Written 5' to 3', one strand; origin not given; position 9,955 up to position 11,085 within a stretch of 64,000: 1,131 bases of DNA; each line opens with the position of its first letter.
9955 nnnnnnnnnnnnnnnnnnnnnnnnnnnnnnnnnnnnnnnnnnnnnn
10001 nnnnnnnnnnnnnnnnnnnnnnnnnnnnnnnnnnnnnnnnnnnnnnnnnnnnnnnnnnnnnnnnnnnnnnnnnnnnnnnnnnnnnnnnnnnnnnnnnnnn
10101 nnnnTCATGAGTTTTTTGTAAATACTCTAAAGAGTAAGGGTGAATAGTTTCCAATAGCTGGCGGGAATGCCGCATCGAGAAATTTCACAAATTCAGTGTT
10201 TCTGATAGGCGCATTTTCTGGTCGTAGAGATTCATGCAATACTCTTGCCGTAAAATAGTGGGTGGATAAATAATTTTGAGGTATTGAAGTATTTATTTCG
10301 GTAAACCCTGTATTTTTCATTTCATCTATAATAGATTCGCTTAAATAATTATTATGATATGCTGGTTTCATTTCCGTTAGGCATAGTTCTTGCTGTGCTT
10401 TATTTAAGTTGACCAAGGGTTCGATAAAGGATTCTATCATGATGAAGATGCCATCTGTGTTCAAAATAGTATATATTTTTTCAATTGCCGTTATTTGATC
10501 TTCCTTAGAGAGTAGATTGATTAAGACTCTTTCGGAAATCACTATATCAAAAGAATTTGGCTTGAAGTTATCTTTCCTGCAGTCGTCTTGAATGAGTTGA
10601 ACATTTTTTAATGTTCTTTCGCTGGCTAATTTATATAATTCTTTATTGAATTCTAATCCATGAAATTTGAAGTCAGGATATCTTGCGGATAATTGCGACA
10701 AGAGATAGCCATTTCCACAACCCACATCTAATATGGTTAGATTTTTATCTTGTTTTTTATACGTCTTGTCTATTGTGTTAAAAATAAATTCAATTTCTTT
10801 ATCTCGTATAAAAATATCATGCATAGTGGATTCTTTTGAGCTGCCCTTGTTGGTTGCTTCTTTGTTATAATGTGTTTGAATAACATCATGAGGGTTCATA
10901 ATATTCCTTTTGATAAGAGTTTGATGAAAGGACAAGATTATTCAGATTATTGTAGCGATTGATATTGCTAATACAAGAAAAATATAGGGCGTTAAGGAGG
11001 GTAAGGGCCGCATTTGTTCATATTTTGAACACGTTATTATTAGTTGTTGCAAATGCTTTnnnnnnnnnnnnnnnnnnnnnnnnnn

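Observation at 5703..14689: Legionaminic-acid-type nonulosonic acid pathway with a PtmE-like CBS nucleotidyltransferase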

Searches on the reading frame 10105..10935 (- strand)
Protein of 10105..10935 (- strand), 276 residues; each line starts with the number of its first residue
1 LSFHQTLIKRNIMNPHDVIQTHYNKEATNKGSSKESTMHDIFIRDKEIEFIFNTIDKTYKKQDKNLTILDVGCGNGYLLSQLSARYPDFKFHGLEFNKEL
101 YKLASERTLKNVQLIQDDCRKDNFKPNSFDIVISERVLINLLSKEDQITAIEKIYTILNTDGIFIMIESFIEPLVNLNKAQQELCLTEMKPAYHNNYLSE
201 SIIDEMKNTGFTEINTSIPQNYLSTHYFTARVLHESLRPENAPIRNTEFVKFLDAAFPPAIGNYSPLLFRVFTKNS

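Call 4: search_protein_families(library=pfam, proteins=[window:10105-10935:-])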
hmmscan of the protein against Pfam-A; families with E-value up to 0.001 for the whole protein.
window:10105-10935:- (276 aa): 15 families
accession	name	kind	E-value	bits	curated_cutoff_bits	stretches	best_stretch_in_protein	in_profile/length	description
PF13847.12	Methyltransf_31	-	8.4e-17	61.6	27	1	63-170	2-113/145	Methyltransferase domain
PF13649.12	Methyltransf_25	-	1.1e-16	61.7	27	1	68-162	1-97/97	Methyltransferase domain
PF08241.18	Methyltransf_11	-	6.7e-14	52.7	21.2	1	69-166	1-95/95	Methyltransferase domain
PF08242.18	Methyltransf_12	-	1.5e-11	45.3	30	1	69-164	1-98/98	Methyltransferase domain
PF13489.12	Methyltransf_23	-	1.6e-10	41.4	27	1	49-212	7-160/164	Methyltransferase domain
PF13679.12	Methyltransf_32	-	3.6e-07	30.7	27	1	46-110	4-75/143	Methyltransferase domain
PF01209.24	Ubie_methyltran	-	6.8e-07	29.3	20.1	1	60-174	43-159/233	ubiE/COQ5 methyltransferase family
PF05175.20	MTS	-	2.5e-06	27.7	23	1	58-135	30-105/170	Methyltransferase small domain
PF02390.23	Methyltransf_4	-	9.5e-06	25.6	24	1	65-119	2-60/173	Putative methyltransferase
PF07021.18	MetW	-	1.7e-05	24.9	21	1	67-138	16-85/193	Methionine biosynthesis protein MetW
PF02353.26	CMAS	-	2.6e-05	24.1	27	1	66-225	64-225/273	Mycolic acid cyclopropane synthetase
PF00891.24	Methyltransf_2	-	8.1e-05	22.5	22.3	1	66-172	64-170/210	O-methyltransferase domain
PF05401.17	NodS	-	0.00022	21.5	24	1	64-166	43-144/201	Nodulation protein S (NodS)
PF01739.24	CheR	-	0.00058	19.8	27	0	105-165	113-172/195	CheR methyltransferase, SAM binding domain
PF01728.25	FtsJ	-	0.00083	19.8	24.1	0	54-190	11-130/181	FtsJ-like methyltransferase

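Call 5: search_protein_families(library=ncbifam, proteins=[window:10105-10935:-])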
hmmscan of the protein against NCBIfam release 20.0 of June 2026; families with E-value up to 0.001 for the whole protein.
window:10105-10935:- (276 aa): 25 families
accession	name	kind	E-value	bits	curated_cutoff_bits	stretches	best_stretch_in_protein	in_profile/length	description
TIGR02072.1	BioC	equivalog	5.4e-14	52.6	184.95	1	62-216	32-176/244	malonyl-ACP O-methyltransferase BioC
NF040539.1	AST_met_ArsM_2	exception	3.5e-12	46.7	240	1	11-246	10-240/262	putative arsinothricin biosynthesis methyltransferase ArsM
NF045667.1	MTase_DVU1556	equivalog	1e-10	41.5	155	1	64-187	22-143/213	DVU_1556 family methyltransferase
NF043040.1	corrin_prot_MT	hypoth_equivalog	1e-09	38.2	180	1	59-168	38-149/216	corrinoid protein-associated methyltransferase CpaM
TIGR01934.1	MenG_MenH_UbiE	subfamily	5.5e-09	35.7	158.35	1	62-183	37-157/223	ubiquinone/menaquinone biosynthesis methyltransferase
NF001244.0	PRK00216.1-5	equivalog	7.3e-09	35.3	216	1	56-188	42-174/236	bifunctional demethylmenaquinone methyltransferase/2-methoxy-6-polyprenyl-1,4-benzoquinol methylase UbiE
NF041536.1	ArsM_DUF2284_UU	exception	1.1e-07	30.6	575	1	66-172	78-186/459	arsenite methyltransferase/DUF2284 domain selenoprotein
TIGR01983.1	UbiG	equivalog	2.3e-07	30.4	102.95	1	44-164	26-149/228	bifunctional 2-polyprenyl-6-hydroxyphenol methylase/3-demethylubiquinol 3-O-methyltransferase UbiG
TIGR00091.1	TIGR00091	equivalog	2.8e-07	30.1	112.65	1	62-127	14-85/194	tRNA (guanosine(46)-N7)-methyltransferase TrmB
TIGR02081.1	metW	equivalog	7.7e-07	28.8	189.5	1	65-138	14-85/194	methionine biosynthesis protein MetW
TIGR03534.1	RF_mod_PrmC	equivalog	1.4e-06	28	199.1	1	47-134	72-162/253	peptide chain release factor N(5)-glutamine methyltransferase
TIGR03587.1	Pse_Me-ase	hypoth_equivalog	1.9e-06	28.2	112.05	1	54-158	33-134/204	pseudaminic acid biosynthesis-associated methylase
NF041537.1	ArsM_AhpD_UU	exception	2.6e-06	26.5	510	1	67-242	79-252/345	arsenite methyltransferase/AhpD domain selenoprotein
NF050150.1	RiPP_MTase_ApyS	equivalog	3.5e-06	26.4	400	1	67-120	144-202/323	RiPP biosynthesis methyltransferase ApyS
NF010703.0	PRK14103.1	equivalog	3.6e-06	26.6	320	1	64-147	29-108/256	trans-aconitate 2-methyltransferase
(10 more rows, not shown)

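Call 18: find_homologous_proteins(query=window:10105-10935:-, max_evalue=0.00001)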
Query window:10105-10935:- (276 aa): 197 proteins with E <= 0.00001 among 600 candidates; the best 120 are listed.
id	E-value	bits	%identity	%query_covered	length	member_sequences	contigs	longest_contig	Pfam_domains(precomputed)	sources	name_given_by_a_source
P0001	4.8e-172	588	100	96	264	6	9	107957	PF07021.19,PF13847.13,PF13489.13,PF02353.27,PF05175.21,PF13649.13,PF02390.24,PF13679.13,PF01209.25,PF08241.19,PF08242.19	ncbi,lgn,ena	ncbi:MAG: class I SAM-dependent methyltransferase [Pseudomonadota bacterium]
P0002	1.4e-94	334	57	95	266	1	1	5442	PF13847.13,PF13489.13,PF13649.13,PF08241.19,PF08242.19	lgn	-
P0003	2.3e-94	334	58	94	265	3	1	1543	PF07021.19,PF13847.13,PF13489.13,PF13649.13,PF13679.13,PF08241.19,PF08242.19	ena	-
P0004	9.0e-93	328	57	96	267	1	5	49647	PF13847.13,PF13489.13,PF13649.13,PF13679.13,PF08241.19,PF08242.19,PF05401.17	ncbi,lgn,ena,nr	ncbi:MAG: class I SAM-dependent methyltransferase [Nitrospiraceae bacterium]|nr:class I SAM-dependen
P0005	3.2e-90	320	56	94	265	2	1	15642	PF07021.19,PF13847.13,PF13489.13,PF13649.13,PF08241.19,PF08242.19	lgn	-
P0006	1.6e-87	311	56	95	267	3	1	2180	PF07021.19,PF13847.13,PF13489.13,PF13649.13,PF13679.13,PF01209.25,PF08241.19,PF08242.19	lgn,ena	-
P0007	5.8e-84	300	54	95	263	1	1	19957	PF07021.19,PF13847.13,PF13489.13,PF13649.13,PF13679.13,PF08241.19,PF08242.19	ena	-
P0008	5.4e-80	287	52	93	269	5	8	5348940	PF13847.13,PF13489.13,PF13649.13,PF08241.19,PF08242.19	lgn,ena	-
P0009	2.0e-79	285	47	96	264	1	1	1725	PF07021.19,PF13847.13,PF13489.13,PF13649.13,PF00891.25,PF08241.19,PF08242.19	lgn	-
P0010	9.9e-77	276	50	93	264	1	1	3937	PF07021.19,PF13847.13,PF13489.13,PF13649.13,PF08241.19,PF08242.19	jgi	jgi:SAM-dependent methyltransferase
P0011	2.0e-76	275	51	93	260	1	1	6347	PF13847.13,PF13489.13,PF13649.13,PF00891.25,PF08241.19,PF08242.19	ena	-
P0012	3.6e-75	271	50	93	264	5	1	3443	PF07021.19,PF13847.13,PF13489.13,PF13649.13,PF00891.25,PF08241.19,PF08242.19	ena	-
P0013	4.3e-75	270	50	93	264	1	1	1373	PF13847.13,PF13489.13,PF13649.13,PF08241.19,PF08242.19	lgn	-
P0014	9.9e-75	269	50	95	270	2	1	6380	PF13847.13,PF13489.13,PF13649.13,PF01209.25,PF08241.19,PF08242.19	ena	-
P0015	5.6e-74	267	48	93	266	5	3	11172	PF13847.13,PF13489.13,PF13649.13,PF08241.19,PF08242.19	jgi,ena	-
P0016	9.7e-73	263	47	94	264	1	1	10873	PF13847.13,PF13489.13,PF13649.13,PF08241.19,PF08242.19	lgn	-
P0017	2.9e-72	261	44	97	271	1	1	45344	PF13847.13,PF13489.13,PF13649.13,PF02390.24,PF01135.26,PF08241.19,PF08242.19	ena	-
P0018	4.6e-71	257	48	93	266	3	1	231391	PF13847.13,PF13489.13,PF13649.13,PF08241.19,PF08242.19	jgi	-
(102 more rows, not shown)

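Call 19: find_encoding_contigs(protein=P0004, flank=8000, max_places=1)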
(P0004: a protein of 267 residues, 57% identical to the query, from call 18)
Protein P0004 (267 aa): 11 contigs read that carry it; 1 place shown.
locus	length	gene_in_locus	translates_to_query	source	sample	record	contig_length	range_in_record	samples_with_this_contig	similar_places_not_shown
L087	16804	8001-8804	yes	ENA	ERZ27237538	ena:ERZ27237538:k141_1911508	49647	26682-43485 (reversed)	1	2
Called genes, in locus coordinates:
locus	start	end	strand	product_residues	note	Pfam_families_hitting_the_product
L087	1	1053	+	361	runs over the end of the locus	PF01370:Epimerase, PF04321:RmlD_sub_bind, PF16363:GDP_Man_Dehyd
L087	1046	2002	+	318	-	PF01370:Epimerase, PF02719:Polysacc_synt_2 (faint), PF04321:RmlD_sub_bind (weak), PF16363:GDP_Man_Dehyd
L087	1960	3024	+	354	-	PF05368:NmrA, PF01073:3Beta_HSD, PF01370:Epimerase, PF02719:Polysacc_synt_2, PF04321:RmlD_sub_bind, PF07993:NAD_binding_4, PF13460:NAD_binding_10, PF16363:GDP_Man_Dehyd, +1 more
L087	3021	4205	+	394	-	PF01041:DegT_DnrJ_EryC1, PF00155:Aminotran_1_2 (faint)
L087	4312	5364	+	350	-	PF02350:Epimerase_2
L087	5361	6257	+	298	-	PF00551:Formyl_trans_N, PF02911:Formyl_trans_C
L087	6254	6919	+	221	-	PF02585:PIG-L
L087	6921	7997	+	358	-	PF03102:NeuB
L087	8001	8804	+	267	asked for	PF13679:Methyltransf_32 (weak), PF13489:Methyltransf_23, PF05401:NodS (weak), PF13847:Methyltransf_31, PF08241:Methyltransf_11, PF08242:Methyltransf_12, PF13649:Methyltransf_25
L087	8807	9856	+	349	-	PF00571:CBS (faint), PF00483:NTP_transferase, PF12804:NTP_transf_3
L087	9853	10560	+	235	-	PF02348:CTP_transf_3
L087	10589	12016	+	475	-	PF01943:Polysacc_synt, PF13440:Polysacc_synt_3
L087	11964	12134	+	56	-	-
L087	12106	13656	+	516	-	PF05159:Capsule_synth (weak)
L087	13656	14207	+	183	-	PF00132:Hexapep, PF14602:Hexapep_2 (weak)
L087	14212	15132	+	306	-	-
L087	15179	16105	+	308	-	PF01370:Epimerase, PF04321:RmlD_sub_bind, PF16363:GDP_Man_Dehyd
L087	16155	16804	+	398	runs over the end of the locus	PF00534:Glycos_transf_1, PF13692:Glyco_trans_1_4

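Call 20: find_encoding_contigs(protein=P0008, flank=8000, max_places=1)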
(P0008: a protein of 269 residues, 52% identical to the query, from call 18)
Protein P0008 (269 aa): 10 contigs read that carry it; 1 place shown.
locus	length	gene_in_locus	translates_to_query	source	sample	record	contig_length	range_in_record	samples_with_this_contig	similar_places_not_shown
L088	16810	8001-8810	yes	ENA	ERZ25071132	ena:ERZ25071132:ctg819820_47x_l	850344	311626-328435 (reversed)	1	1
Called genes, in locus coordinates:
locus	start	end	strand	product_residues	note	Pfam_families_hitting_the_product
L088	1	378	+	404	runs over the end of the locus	-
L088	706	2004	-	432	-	PF03721:UDPG_MGDP_dh_N, PF00984:UDPG_MGDP_dh, PF03720:UDPG_MGDP_dh_C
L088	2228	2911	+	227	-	PF13412:HTH_24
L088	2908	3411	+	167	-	PF02357:NusG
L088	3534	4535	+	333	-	PF00106:adh_short (weak), PF01073:3Beta_HSD, PF01370:Epimerase, PF02719:Polysacc_synt_2, PF04321:RmlD_sub_bind, PF07993:NAD_binding_4, PF16363:GDP_Man_Dehyd, PF13460:NAD_binding_10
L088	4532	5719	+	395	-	PF01041:DegT_DnrJ_EryC1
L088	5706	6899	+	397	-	PF02350:Epimerase_2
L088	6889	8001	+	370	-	PF03102:NeuB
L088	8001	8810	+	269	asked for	PF13489:Methyltransf_23, PF13847:Methyltransf_31, PF08241:Methyltransf_11, PF08242:Methyltransf_12, PF13649:Methyltransf_25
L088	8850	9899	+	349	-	PF00571:CBS (weak), PF00483:NTP_transferase, PF12804:NTP_transf_3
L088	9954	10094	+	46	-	-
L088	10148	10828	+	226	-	PF02348:CTP_transf_3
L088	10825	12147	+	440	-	PF00202:Aminotran_3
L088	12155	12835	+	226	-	-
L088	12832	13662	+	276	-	PF00106:adh_short, PF08659:KR, PF13561:adh_short_C2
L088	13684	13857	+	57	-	-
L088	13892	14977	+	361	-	PF01973:MptE-like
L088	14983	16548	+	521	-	PF02310:B12-binding, PF04055:Radical_SAM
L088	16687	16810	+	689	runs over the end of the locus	-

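Call 21: find_encoding_contigs(protein=P0007, flank=8000, max_places=1)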
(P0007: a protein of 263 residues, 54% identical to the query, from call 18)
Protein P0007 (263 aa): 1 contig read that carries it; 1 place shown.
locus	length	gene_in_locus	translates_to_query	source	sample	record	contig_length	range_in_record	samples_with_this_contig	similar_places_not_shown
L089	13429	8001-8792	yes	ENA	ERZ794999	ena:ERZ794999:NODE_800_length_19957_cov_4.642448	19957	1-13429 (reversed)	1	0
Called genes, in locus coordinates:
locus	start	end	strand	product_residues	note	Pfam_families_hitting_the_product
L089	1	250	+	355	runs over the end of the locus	PF00571:CBS (weak), PF00483:NTP_transferase, PF12804:NTP_transf_3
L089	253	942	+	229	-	PF02348:CTP_transf_3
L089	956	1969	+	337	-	PF04055:Radical_SAM, PF13186:SPASM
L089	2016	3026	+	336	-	PF01073:3Beta_HSD, PF01370:Epimerase, PF02719:Polysacc_synt_2, PF04321:RmlD_sub_bind, PF05368:NmrA, PF07993:NAD_binding_4, PF16363:GDP_Man_Dehyd, PF13460:NAD_binding_10, +1 more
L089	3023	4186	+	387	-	PF01041:DegT_DnrJ_EryC1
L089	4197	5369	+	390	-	PF02350:Epimerase_2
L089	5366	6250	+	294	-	PF00551:Formyl_trans_N, PF02911:Formyl_trans_C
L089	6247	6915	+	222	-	PF02585:PIG-L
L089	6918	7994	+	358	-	PF03102:NeuB, PF08666:SAF (weak)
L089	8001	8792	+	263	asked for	PF13489:Methyltransf_23, PF13679:Methyltransf_32 (weak), PF07021:MetW (weak), PF13847:Methyltransf_31, PF08241:Methyltransf_11, PF08242:Methyltransf_12, PF13649:Methyltransf_25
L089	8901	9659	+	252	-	PF01797:Y1_Tnp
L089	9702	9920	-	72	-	-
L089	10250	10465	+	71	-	-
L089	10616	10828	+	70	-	-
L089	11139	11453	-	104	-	PF20126:TumE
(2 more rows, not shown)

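Call 22: search_solved_structures(query=window:10105-10899:-, max_evalue=0.01)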
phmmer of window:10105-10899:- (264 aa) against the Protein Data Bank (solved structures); distinct sequences matched with E-value up to 0.01: 32.
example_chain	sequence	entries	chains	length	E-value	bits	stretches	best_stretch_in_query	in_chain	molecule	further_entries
3dtn_A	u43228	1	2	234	1.5e-08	37.6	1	51-156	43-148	Putative Methyltransferase MM_2633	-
6hp1_A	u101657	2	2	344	1.6e-06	30.9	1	31-158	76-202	Putative polyketide synthase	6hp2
9fcx_A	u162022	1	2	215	1e-05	28.3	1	54-168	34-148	SAM-dependent methyltransferase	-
9fcs_A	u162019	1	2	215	1.9e-05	27.4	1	54-168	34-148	SAM-dependent methyltransferase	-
9fcq_A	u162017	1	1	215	2.6e-05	27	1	54-168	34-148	SAM-dependent methyltransferase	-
9fcd_A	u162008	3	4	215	3.9e-05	26.4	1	54-168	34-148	SAM-dependent methyltransferase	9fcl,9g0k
9fcy_A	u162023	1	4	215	3.9e-05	26.4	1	54-168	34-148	SAM-dependent methyltransferase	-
9fd3_A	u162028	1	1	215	3.9e-05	26.4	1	54-168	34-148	SAM-dependent methyltransferase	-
9fcu_A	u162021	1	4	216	4.8e-05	26.1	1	54-168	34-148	SAM-dependent methyltransferase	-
3dlc_A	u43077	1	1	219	5.8e-05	25.9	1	55-150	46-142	Putative S-adenosyl-L-methionine-dependent Methyltransferase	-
4mwz_A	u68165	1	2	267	0.00011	24.9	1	50-164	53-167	Phosphoethanolamine N-methyltransferase, putative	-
4iv0_A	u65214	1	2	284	0.00013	24.7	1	50-164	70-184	Phosphoethanolamine N-methyltransferase, putative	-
6uak_A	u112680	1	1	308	0.00014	24.6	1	52-166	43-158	SAM dependent methyltransferase LahSB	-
5dm2_A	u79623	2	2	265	0.00019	24.2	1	21-156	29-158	Methyltransferase domain family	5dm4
5dm1_A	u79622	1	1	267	0.00019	24.2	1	21-156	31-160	Methyltransferase domain family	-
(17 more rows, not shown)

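Call 48: find_encoding_contigs(protein=P0005, flank=8000, max_places=1)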
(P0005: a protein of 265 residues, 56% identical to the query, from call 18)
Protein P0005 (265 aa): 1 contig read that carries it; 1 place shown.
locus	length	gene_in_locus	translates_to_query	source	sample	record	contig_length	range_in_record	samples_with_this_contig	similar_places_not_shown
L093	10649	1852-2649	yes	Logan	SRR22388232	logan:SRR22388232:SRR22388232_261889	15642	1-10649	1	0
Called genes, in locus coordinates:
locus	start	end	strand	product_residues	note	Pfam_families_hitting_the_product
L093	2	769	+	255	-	?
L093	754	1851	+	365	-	PF03102:NeuB, PF08666:SAF (weak)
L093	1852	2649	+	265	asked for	PF13489:Methyltransf_23, PF07021:MetW (weak), PF08241:Methyltransf_11, PF08242:Methyltransf_12, PF13649:Methyltransf_25, PF13847:Methyltransf_31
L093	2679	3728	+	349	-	PF00571:CBS (faint), PF00483:NTP_transferase, PF12804:NTP_transf_3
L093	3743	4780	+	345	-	PF01408:GFO_IDH_MocA, PF22725:GFO_IDH_MocA_C3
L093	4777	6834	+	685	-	PF02348:CTP_transf_3, PF00202:Aminotran_3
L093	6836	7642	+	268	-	PF00106:adh_short, PF01370:Epimerase, PF08659:KR, PF13561:adh_short_C2, PF00106:adh_short, PF13561:adh_short_C2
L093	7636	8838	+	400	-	-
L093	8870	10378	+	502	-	PF01943:Polysacc_synt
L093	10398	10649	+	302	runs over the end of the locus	PF01370:Epimerase, PF02719:Polysacc_synt_2 (faint), PF16363:GDP_Man_Dehyd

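Call 49: find_encoding_contigs(protein=P0017, flank=8000, max_places=1)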
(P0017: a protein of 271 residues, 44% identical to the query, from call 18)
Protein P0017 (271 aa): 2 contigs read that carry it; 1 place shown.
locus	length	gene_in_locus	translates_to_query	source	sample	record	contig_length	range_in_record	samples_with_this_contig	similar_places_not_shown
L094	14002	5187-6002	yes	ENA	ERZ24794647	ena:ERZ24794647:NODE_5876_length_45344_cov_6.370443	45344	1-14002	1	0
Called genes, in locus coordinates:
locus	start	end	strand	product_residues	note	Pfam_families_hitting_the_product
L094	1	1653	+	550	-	?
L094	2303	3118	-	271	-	PF01925:TauE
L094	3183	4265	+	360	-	PF03773:ArsP_1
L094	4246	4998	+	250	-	PF00106:adh_short, PF08659:KR, PF01370:Epimerase, PF13561:adh_short_C2, PF16363:GDP_Man_Dehyd (weak)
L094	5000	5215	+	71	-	-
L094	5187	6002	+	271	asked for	PF01135:PCMT (weak), PF13489:Methyltransf_23, PF02390:Methyltransf_4 (weak), PF13847:Methyltransf_31, PF08241:Methyltransf_11, PF08242:Methyltransf_12, PF13649:Methyltransf_25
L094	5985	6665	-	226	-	-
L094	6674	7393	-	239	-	PF01980:TrmO_N, PF18389:TrmO_C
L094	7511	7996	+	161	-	PF01451:LMWPc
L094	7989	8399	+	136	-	PF03449:GreA_GreB_N, PF01272:GreA_GreB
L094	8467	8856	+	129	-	PF19662:DUF6165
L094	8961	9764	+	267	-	-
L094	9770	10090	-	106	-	PF07238:PilZ (weak)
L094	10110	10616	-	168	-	PF01584:CheW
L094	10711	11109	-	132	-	-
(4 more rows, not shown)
